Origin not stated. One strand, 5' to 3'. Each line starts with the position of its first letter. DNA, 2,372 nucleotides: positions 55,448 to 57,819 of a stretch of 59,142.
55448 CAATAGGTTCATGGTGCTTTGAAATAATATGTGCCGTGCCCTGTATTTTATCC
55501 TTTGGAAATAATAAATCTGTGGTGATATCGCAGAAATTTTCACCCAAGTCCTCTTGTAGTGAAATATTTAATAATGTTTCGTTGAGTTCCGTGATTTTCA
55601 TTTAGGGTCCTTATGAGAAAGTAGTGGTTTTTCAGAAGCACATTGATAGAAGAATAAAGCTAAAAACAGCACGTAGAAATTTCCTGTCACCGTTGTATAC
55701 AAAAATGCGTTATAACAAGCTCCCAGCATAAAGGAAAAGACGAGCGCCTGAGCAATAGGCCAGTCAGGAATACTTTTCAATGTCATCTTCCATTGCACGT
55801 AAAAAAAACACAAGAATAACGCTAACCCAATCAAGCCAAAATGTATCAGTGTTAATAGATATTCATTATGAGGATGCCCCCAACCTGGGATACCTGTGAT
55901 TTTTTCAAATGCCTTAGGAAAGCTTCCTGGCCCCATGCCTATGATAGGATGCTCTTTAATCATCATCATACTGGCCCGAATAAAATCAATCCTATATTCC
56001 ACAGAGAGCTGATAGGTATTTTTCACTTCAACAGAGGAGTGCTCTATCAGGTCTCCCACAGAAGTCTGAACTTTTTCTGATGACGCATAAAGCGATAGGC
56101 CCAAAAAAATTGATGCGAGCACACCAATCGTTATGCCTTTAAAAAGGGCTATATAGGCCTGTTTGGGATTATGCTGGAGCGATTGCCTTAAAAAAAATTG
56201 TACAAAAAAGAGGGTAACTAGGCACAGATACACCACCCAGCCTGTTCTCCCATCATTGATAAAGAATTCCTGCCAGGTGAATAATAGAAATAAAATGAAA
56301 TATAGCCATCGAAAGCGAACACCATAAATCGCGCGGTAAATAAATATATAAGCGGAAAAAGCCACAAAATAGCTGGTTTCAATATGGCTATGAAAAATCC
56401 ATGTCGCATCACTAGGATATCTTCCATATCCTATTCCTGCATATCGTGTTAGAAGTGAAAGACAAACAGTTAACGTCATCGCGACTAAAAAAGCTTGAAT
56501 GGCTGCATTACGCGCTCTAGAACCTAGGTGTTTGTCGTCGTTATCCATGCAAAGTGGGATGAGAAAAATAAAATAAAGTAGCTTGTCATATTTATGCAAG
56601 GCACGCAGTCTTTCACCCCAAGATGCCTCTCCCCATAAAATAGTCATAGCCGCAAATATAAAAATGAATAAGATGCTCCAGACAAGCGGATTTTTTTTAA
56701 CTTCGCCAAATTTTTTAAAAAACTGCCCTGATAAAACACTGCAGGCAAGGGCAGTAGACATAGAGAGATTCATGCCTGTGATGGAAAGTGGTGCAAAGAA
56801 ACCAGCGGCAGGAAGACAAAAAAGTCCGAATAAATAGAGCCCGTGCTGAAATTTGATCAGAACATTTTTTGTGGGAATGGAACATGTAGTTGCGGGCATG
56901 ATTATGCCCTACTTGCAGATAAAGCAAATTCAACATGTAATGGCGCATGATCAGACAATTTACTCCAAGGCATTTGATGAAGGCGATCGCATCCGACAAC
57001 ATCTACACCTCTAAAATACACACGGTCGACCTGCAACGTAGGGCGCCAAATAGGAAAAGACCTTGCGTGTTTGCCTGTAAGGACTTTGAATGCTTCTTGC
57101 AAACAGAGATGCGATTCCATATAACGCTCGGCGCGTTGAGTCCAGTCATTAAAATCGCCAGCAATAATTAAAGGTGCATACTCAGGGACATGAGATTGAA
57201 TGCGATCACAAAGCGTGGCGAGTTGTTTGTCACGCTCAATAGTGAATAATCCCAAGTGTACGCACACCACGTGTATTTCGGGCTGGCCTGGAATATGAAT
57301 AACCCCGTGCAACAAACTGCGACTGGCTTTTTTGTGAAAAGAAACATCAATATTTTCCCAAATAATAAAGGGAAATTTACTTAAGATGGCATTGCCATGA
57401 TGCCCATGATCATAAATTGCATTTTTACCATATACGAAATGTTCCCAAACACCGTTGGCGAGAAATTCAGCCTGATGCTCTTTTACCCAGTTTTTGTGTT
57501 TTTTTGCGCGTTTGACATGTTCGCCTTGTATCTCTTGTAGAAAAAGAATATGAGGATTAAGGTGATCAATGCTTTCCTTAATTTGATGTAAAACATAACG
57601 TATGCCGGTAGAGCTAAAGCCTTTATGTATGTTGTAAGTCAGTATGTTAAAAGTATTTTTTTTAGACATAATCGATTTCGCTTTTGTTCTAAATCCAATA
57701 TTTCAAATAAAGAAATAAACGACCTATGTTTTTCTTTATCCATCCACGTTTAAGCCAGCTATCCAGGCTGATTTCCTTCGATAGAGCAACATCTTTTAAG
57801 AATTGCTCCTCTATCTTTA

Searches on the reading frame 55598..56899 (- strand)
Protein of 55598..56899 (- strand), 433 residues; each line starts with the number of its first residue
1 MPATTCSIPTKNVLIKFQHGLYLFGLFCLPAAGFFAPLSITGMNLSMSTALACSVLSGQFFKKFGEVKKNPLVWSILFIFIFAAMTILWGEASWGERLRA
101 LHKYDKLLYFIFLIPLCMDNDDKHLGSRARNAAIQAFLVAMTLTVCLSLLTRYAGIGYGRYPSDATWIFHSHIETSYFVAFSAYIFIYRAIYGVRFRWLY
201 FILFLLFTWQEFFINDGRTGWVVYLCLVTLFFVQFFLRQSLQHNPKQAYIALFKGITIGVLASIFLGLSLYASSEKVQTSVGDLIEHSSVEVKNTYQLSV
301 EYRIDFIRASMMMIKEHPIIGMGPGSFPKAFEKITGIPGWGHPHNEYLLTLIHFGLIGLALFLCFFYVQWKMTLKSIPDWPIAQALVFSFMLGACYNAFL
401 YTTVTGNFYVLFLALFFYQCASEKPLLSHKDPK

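Call 53: search_protein_families(library=ncbifam, proteins=[window:55598-56899:-], max_evalue=0.00001)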
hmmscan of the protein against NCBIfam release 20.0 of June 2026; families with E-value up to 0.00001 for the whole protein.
window:55598-56899:- (433 aa): 0 families

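Call 76: search_protein_families(library=pfam, proteins=[window:55598-56899:-], max_evalue=0.01)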
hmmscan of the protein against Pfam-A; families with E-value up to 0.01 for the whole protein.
window:55598-56899:- (433 aa): 1 family
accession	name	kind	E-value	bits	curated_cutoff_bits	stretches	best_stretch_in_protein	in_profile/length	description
PF04932.20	Wzy_C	-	1.2e-16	61.2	31.7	1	212-363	10-149/149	O-Antigen ligase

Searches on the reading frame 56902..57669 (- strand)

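Call 53: search_protein_families(library=ncbifam, proteins=[window:56902-57669:-], max_evalue=0.00001)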
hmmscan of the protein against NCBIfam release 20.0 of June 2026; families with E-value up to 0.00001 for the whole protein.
window:56902-57669:- (255 aa): 4 families
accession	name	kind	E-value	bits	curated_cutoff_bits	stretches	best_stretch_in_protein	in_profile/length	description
NF003842.0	PRK05421.1-4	equivalog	2.1e-16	60.1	144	1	4-250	29-257/259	endonuclease/exonuclease/phosphatase family protein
NF003840.0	PRK05421.1-2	equivalog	8.4e-15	54.6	163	1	130-251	166-281/282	endonuclease/exonuclease/phosphatase family protein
NF003841.0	PRK05421.1-3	equivalog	3.2e-10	39.9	223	1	129-250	146-260/261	endonuclease/exonuclease/phosphatase family protein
NF003839.0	PRK05421.1-1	equivalog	9e-08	31.8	260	1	117-249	135-260/266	endonuclease/exonuclease/phosphatase family protein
